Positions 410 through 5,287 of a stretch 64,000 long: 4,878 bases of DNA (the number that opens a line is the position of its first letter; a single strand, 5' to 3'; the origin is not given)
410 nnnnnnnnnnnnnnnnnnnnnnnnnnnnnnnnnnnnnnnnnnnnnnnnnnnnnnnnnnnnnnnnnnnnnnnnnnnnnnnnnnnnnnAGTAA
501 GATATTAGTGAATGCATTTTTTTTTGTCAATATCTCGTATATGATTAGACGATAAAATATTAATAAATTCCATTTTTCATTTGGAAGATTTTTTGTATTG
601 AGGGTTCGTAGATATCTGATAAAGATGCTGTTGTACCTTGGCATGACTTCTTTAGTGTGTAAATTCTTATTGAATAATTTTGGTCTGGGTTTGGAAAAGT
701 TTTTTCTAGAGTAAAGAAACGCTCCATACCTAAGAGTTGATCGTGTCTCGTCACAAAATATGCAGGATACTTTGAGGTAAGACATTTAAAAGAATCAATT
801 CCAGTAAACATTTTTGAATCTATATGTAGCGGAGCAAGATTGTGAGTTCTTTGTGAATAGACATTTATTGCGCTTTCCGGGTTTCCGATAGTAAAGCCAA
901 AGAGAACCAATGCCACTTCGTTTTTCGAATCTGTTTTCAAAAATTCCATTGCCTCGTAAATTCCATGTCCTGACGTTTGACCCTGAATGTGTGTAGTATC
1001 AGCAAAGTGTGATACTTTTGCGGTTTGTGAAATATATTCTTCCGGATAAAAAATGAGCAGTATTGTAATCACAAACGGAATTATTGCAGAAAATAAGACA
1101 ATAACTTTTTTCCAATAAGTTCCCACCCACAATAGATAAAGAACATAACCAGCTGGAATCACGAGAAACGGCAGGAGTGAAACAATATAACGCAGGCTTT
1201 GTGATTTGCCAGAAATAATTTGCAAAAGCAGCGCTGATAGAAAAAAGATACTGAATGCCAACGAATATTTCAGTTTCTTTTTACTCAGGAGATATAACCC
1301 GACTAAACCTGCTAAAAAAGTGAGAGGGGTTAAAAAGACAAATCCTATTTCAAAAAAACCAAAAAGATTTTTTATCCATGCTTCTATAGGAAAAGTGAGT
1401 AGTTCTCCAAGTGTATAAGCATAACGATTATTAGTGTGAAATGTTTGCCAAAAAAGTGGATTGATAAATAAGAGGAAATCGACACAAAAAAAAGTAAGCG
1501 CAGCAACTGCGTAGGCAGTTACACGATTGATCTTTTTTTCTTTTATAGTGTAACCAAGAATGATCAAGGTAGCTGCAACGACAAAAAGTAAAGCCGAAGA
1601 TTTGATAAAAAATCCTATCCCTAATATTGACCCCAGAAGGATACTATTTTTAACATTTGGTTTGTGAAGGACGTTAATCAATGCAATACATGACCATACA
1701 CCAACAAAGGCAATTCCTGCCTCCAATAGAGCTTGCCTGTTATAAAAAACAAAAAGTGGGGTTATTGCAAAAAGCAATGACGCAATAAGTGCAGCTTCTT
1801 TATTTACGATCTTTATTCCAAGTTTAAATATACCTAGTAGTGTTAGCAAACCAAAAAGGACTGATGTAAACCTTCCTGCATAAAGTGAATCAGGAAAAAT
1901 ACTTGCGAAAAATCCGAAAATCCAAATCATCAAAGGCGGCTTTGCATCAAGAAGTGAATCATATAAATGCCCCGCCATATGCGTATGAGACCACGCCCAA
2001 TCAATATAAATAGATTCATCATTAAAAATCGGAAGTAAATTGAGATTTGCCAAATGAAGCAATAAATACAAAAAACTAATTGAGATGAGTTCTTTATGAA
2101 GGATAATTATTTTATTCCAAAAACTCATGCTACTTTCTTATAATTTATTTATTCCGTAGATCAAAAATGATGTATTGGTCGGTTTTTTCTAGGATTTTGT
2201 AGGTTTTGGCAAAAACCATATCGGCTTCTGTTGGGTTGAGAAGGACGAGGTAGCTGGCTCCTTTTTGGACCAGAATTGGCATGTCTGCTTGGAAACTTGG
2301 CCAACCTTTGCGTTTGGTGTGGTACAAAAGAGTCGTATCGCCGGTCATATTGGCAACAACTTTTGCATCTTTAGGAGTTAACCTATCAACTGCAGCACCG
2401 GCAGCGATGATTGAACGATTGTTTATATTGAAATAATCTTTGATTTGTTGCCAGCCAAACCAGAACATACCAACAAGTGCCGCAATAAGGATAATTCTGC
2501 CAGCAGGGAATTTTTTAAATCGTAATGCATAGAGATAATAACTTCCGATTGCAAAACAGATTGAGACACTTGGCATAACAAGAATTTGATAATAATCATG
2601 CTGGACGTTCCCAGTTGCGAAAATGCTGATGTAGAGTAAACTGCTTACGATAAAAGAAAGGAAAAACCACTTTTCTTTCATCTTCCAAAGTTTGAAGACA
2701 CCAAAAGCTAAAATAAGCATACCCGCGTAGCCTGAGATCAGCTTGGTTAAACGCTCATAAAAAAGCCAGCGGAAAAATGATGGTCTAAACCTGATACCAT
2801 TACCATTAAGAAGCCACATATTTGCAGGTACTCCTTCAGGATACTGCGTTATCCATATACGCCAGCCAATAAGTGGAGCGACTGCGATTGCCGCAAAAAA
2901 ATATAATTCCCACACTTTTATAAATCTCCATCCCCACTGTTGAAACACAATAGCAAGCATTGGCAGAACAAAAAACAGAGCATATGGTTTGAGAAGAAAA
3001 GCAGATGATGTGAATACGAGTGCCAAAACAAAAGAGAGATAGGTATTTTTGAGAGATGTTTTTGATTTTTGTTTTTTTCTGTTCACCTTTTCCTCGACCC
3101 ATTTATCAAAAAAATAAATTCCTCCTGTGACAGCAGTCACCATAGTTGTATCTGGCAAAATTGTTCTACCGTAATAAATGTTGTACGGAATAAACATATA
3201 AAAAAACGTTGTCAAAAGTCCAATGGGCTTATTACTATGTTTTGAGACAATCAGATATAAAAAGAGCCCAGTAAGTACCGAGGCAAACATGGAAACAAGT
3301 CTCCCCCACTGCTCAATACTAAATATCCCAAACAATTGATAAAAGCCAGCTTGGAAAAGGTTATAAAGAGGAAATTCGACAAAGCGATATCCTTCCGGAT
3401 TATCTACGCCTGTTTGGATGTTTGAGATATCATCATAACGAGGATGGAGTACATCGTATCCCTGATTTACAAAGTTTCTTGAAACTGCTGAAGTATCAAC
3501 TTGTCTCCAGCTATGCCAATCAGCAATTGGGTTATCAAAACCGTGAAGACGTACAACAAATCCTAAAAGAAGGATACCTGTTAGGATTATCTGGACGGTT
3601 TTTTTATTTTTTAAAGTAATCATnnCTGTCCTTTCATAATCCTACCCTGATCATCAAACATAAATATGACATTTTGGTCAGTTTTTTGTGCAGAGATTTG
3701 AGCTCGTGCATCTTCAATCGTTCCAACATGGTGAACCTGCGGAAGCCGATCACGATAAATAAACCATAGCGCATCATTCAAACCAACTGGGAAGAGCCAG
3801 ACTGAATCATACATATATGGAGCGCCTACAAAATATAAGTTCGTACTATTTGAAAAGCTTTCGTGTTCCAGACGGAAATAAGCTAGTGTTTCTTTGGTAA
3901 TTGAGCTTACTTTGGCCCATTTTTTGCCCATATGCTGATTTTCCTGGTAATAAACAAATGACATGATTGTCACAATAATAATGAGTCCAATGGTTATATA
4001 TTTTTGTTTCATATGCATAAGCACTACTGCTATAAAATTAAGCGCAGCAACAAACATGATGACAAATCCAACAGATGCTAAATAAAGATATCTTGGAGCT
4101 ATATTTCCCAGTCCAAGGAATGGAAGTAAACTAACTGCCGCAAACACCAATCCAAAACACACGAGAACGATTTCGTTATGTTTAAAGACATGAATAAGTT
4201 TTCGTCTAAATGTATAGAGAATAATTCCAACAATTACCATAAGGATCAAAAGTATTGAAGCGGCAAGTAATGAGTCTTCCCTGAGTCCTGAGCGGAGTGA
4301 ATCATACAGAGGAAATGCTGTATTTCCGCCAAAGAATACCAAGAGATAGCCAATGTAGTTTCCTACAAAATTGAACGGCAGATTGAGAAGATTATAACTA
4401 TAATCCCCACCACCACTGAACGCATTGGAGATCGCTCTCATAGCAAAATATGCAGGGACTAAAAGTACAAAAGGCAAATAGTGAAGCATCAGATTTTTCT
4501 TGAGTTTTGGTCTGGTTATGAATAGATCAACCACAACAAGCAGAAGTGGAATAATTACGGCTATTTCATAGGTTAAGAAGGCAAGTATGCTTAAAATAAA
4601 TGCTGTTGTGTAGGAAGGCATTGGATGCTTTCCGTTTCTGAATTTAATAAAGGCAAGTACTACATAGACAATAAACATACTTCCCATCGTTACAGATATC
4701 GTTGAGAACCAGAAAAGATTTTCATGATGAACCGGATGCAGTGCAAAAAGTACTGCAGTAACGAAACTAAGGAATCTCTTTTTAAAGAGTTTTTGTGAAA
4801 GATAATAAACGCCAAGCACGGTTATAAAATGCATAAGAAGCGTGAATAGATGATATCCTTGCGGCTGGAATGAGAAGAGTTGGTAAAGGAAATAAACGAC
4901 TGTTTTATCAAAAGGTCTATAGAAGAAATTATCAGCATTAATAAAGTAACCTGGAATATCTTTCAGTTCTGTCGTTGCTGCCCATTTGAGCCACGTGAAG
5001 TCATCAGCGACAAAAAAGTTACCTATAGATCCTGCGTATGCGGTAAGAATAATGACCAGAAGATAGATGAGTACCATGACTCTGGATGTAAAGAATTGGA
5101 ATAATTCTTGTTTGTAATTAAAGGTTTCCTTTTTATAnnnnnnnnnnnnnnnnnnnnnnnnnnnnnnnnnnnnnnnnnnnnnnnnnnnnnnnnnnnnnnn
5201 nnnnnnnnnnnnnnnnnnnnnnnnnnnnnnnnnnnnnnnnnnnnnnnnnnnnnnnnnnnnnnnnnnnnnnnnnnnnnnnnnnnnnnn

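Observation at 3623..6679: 1018-aa fusion of an O-antigen-ligase/Wzy_C-like domain with a second polytopic GT-C-like domain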

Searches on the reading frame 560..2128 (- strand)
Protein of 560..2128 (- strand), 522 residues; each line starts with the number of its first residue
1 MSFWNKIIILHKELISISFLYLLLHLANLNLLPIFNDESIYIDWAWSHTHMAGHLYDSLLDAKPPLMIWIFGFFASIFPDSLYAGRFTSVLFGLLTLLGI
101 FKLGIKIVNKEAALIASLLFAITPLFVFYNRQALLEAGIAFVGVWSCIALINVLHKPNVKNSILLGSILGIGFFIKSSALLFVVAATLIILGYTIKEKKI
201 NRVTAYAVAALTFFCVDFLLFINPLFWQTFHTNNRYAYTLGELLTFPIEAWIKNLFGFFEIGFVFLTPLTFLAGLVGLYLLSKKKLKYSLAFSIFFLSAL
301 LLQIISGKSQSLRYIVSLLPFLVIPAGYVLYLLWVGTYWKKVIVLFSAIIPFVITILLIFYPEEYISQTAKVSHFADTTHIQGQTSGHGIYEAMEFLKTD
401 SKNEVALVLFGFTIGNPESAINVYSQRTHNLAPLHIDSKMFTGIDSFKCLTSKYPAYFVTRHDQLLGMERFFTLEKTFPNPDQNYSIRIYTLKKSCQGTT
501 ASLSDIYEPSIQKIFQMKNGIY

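Call 5: search_protein_families(library=pfam, proteins=[window:560-2128:-], max_evalue=0.01)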
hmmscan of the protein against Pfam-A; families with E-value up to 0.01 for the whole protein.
window:560-2128:- (522 aa): 1 family
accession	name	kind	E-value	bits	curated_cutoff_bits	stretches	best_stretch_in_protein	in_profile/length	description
PF13231.12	PMT_2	-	3.8e-19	69.9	26.1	1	63-216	2-154/160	Dolichyl-phosphate-mannose-protein mannosyltransferase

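Call 6: search_protein_families(library=ncbifam, proteins=[window:560-2128:-], max_evalue=0.01)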
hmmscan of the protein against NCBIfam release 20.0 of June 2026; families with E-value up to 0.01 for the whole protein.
window:560-2128:- (522 aa): 3 families
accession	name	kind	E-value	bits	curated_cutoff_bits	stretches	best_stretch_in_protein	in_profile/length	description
TIGR03663.1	TIGR03663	subfamily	1.7e-07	30.7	126.25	1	15-206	5-201/435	flippase activity-associated protein Agl23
NF047440.1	LA3751_2_3_fam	subfamily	6e-05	22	200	1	69-377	87-404/460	LA_3751/LA_3752 family putative glycosyltransferase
NF052499.1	MnslTaseMT1671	equivalog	0.00027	19.5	900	1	69-229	85-246/523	mannosyltransferase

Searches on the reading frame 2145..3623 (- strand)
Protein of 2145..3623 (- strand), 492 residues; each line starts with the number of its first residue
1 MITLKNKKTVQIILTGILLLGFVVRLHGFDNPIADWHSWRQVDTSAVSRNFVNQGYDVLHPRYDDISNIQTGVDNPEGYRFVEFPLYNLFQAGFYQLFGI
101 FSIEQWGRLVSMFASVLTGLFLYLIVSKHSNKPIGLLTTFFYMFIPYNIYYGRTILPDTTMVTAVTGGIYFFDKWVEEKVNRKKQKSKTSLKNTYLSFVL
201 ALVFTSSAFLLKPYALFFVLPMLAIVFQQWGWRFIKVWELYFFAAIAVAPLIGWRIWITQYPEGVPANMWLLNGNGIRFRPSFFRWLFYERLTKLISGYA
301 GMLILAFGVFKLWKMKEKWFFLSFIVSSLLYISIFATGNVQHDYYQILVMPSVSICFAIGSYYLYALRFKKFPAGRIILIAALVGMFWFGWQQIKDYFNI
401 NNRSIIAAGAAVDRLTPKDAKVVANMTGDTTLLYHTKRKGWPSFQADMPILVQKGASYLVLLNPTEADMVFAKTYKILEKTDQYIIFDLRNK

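Call 5: search_protein_families(library=pfam, proteins=[window:2145-3623:-], max_evalue=0.01)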
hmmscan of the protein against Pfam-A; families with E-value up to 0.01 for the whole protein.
window:2145-3623:- (492 aa): 2 families
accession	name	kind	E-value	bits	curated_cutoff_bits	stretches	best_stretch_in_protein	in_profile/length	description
PF13231.12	PMT_2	-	3.2e-08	34.4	26.1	1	85-257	4-160/160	Dolichyl-phosphate-mannose-protein mannosyltransferase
PF02366.24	PMT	-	2.8e-07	30.8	22.7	1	106-249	84-225/245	Dolichyl-phosphate-mannose-protein mannosyltransferase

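Call 6: search_protein_families(library=ncbifam, proteins=[window:2145-3623:-], max_evalue=0.01)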
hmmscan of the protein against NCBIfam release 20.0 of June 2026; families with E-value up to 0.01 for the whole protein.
window:2145-3623:- (492 aa): 0 families

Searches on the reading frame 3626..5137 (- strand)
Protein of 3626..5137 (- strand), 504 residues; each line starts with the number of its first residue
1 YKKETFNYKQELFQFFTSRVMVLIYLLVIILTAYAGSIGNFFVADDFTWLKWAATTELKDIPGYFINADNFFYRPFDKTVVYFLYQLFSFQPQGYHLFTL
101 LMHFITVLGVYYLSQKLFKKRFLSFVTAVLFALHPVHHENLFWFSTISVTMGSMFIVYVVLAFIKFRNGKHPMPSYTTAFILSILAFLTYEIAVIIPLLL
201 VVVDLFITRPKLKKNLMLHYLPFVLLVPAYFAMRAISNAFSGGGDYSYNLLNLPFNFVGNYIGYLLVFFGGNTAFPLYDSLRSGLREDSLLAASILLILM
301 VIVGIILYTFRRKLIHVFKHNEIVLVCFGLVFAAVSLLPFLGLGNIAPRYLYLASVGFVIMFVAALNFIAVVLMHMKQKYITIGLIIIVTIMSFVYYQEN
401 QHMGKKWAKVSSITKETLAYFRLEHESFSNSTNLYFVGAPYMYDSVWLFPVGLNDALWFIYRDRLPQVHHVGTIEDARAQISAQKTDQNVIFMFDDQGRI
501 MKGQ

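Call 30: search_solved_structures(query=window:3626-5137:-, max_evalue=10, show_alignments=4)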
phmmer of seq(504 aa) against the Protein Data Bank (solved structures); distinct sequences matched with E-value up to 10: 0.

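Call 72: predict_structure(alignment_id=A2)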
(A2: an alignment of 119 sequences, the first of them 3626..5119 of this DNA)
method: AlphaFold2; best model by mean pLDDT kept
length: 498 residues; sequences in the alignment: 119
mean_pLDDT: 95.0   pTM: 0.94
mean pLDDT of the five models: 95.0, 94.8, 94.1, 94.0, 93.9
residues with pLDDT >= 90: 450; 70-90: 45; 50-70: 3; < 50: 0
segments of 3 or more residues with pLDDT < 50: none
pLDDT, mean of each block of 10 residues (from residue 1): 94 97 97 94 96 96 91 98 97 98 98 98 98 96 98 98 93 98 97 98 95 98 96 79 88 96 95 90 90 94 92 94 98 94 97 98 92 95 97 97 97 97 97 91 91 97 95 95 94 89
secondary structure, 60 per line:
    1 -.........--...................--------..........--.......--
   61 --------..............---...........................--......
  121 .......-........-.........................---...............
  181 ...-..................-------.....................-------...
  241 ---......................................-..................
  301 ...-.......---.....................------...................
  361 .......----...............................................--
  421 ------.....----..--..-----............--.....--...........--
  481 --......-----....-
elements in order: H2-10 H13-31 H40-49 H52-58 H69-82 H86-112 H115-127 H129-136 H138-162 H166-183 H185-202 H210-230 H244-281 H283-303 H305-311 H315-335 H342-367 H372-418 E427-431 H447-458 E461-465 H468-478 E483-488 E494-497
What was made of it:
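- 3626..5119 (-): C module, aa 521-1018: autonomous GT-C_A-fold glycosyltransferase with about 11 TM helices plus a soluble tail. AF2 model of the domain alone has pLDDT 95.0 and pTM 0.94 (call 72).
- On GT-C_A glycosyltransferases (ArnT GT83, PMT GT39, STT3 GT66 and others): The C-half model has pLDDT 95 (call 72).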

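Call 74: fold_search(model_id=the predicted structure, library=pdb)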
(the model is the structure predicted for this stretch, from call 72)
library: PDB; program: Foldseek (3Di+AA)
matches with E <= 10: 312; with E <= 0.001: 15
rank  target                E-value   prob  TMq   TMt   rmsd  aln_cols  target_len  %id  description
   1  7oci_F                1.9e-05  1.00  0.51  0.41  11.1       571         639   12  Cryo-EM structure of yeast Ost6p containing oligosaccharyltransferase complex (released 2022-02-16)
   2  5f15                  2.1e-05  1.00  0.46  0.43  13.1       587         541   12  Crystal Structure of ArnT from Cupriavidus metallidurans bound to Undecaprenyl phosphate (released 2016-02-17)
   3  8agc_A                5.4e-05  1.00  0.52  0.39  15.1       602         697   12  Structure of yeast oligosaccharylransferase complex with lipid-linked oligosaccharide and non-acceptor peptide bound (released 2022-12-07)
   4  6gxc_A                7.9e-05  1.00  0.34  0.26  12.1       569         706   11  Bacterial oligosaccharyltransferase PglB in complex with an inhibitory peptide and a reactive lipid-linked oligosaccha (released 2018-11-14)
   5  8b6l_I                8.9e-05  1.00  0.55  0.42  14.3       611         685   10  Subtomogram average of the human Sec61-TRAP-OSTA-translocon (released 2022-12-07)
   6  8age_A                9.3e-05  1.00  0.54  0.43  12.5       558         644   12  Structure of yeast oligosaccharylransferase complex with acceptor peptide bound (released 2022-12-07)
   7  5ezm                  1.5e-04  1.00  0.49  0.46  11.8       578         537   12  Crystal Structure of ArnT from Cupriavidus metallidurans in the apo state (released 2016-02-17)
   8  7e9s_A                1.6e-04  1.00  0.45  0.29  15.6       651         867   13  Archaeal oligosaccharyltransferase AglB from Archaeoglobus fulgidus in complex with an inhibitory peptide and a dolich (released 2021-09-08)
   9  6ezn_F                2.1e-04  1.00  0.51  0.41  13.3       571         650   12  Cryo-EM structure of the yeast oligosaccharyltransferase (OST) complex (released 2018-01-17)
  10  8pn9_A                2.7e-04  1.00  0.47  0.37  13.0       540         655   13  Structure of human oligosaccharyltransferase OST-A complex bound to NGI-1 (released 2024-05-08)
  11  6c26_A                3.3e-04  1.00  0.46  0.37  13.9       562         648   14  The Cryo-EM structure of a eukaryotic oligosaccharyl transferase complex (released 2018-01-31)
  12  6s7t_A                3.9e-04  1.00  0.48  0.36  13.5       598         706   11  Cryo-EM structure of human oligosaccharyltransferase complex OST-B (released 2019-12-18)
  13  9n9j_I                4.6e-04  1.00  0.50  0.38  15.8       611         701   11  Structure of a GRP94 folding intermediate engaged with a CCDC134- and FKBP11-bound secretory translocon (released 2025-11-19)
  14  3waj                  5.2e-04  1.00  0.51  0.34  14.8       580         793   13  Crystal structure of the Archaeoglobus fulgidus oligosaccharyltransferase (O29867_ARCFU) complex with Zn and sulfate (released 2013-10-30)
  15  8agb_A                6.4e-04  1.00  0.44  0.36  13.9       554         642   13  Structure of yeast oligosaccharylransferase complex with lipid-linked oligosaccharide bound (released 2022-12-07)
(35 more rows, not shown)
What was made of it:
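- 3626..5119 (-): Foldseek ranks 1-29 are GT-C_A enzymes or related polytopic ER enzymes: STT3, ArnT, PglB, AglB, DPY19, PMT, AftA, ALG3 and one GPI-transamidase subunit (call 74).
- On GT-C_A glycosyltransferases (ArnT GT83, PMT GT39, STT3 GT66 and others): Foldseek ranks 1-29 are GT-C_A enzymes or related polytopic ER enzymes, with a best E of 1.9e-5 and TMq 0.45-0.55 (call 74).
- The donor type of the C module is undetermined: OST enzymes (lipid-PP-oligosaccharide donors) score as well as ArnT in Foldseek (call 74). STT3, PglB and AglB are among the best fold matches of the C module (call 74). ArnT scores equally well (call 74).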

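Call 85: search_protein_families(library=pfam, proteins=[window:3626-5119:-], max_evalue=10)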
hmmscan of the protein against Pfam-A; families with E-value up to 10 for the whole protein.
window:3626-5119:- (498 aa): 1 family
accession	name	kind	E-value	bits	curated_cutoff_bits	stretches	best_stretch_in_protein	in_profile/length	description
PF10131.15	PTPS_related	-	0.0001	21.4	26.4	1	87-211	24-149/621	6-pyruvoyl-tetrahydropterin synthase related domain; membrane protein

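Call 92: search_protein_families(library=ncbifam, proteins=[window:3626-5119:-], max_evalue=0.1)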
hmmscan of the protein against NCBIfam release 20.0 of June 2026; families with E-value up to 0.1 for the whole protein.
window:3626-5119:- (498 aa): 0 families
